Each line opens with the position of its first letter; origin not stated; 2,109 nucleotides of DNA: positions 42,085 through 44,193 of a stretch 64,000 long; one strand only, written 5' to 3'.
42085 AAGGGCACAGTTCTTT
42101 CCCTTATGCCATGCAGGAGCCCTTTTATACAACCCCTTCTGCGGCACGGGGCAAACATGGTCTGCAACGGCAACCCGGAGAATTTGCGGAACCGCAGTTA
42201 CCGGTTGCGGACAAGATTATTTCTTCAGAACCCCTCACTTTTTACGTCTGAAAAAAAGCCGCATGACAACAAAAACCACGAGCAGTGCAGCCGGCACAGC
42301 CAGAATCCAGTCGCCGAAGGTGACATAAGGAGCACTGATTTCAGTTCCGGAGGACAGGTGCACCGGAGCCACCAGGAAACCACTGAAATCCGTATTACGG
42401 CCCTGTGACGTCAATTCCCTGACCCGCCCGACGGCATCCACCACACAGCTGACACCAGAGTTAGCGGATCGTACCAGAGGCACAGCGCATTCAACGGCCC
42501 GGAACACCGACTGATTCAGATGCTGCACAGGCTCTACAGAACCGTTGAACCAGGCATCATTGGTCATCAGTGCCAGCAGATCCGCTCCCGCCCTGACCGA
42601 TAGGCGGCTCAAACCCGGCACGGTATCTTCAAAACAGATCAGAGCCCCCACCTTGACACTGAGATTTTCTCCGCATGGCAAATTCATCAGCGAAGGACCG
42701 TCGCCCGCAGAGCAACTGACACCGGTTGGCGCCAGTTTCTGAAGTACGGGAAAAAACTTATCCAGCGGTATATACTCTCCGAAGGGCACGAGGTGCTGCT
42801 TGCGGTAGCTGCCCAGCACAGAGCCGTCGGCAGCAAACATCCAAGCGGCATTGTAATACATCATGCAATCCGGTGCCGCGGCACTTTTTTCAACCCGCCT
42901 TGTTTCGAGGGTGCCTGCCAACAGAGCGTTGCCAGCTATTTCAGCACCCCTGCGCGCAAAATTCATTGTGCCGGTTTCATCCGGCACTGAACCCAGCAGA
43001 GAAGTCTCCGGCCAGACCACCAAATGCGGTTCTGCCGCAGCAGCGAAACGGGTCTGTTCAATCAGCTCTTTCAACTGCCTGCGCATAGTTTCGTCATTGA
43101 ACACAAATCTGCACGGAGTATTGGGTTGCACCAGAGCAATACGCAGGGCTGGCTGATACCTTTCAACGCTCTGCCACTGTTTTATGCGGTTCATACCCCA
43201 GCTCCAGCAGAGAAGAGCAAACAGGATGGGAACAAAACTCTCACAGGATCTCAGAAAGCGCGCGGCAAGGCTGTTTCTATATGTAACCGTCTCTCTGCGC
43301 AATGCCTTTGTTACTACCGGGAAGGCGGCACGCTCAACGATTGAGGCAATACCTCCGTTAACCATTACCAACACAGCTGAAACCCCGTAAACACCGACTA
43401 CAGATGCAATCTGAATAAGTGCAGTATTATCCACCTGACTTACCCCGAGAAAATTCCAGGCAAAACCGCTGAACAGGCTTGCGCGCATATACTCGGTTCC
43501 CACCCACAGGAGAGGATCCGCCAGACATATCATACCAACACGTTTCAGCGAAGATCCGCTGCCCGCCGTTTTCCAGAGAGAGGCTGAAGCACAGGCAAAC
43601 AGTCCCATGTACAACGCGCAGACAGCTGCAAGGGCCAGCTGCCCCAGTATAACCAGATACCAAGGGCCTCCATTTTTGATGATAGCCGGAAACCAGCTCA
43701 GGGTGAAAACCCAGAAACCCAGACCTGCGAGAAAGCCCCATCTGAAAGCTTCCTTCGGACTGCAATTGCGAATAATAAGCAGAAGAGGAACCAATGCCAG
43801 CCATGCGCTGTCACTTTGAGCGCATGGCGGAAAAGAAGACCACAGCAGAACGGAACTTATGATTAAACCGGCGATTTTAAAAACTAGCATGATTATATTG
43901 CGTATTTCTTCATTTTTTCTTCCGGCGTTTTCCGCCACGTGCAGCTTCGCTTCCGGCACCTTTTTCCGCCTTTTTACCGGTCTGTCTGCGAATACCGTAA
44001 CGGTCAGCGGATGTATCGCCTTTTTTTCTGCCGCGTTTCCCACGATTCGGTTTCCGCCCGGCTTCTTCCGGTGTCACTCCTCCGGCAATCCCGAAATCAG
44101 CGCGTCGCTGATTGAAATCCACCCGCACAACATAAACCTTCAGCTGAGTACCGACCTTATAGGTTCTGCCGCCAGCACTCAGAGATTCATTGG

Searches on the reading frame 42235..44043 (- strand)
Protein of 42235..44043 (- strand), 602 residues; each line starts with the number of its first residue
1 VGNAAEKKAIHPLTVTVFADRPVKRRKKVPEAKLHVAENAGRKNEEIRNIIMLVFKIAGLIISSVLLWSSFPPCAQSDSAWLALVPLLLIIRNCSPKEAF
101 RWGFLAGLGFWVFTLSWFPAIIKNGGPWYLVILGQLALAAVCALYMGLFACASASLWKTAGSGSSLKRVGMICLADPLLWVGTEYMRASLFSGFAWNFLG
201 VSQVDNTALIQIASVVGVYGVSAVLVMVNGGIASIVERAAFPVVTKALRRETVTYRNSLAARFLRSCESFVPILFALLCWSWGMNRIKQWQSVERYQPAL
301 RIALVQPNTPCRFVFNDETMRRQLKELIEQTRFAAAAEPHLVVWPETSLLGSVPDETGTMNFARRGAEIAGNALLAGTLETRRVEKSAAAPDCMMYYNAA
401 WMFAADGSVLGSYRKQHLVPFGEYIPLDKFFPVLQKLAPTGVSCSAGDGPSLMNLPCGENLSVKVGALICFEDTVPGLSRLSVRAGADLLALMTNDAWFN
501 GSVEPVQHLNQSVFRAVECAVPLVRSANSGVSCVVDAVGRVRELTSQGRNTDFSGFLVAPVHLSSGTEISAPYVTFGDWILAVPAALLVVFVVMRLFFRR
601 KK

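Call 40: search_protein_families(library=pfam, proteins=[window:42235-44043:-], max_evalue=0.00001)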
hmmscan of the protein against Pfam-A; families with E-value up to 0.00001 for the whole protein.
window:42235-44043:- (602 aa): 2 families
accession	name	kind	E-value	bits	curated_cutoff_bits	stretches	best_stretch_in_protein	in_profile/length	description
PF20154.4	LNT_N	-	6.1e-35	121.2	27.1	1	63-230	1-158/159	Apolipoprotein N-acyltransferase N-terminal domain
PF00795.27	CN_hydrolase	-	2e-22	80.2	23.2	1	301-542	1-231/256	Carbon-nitrogen hydrolase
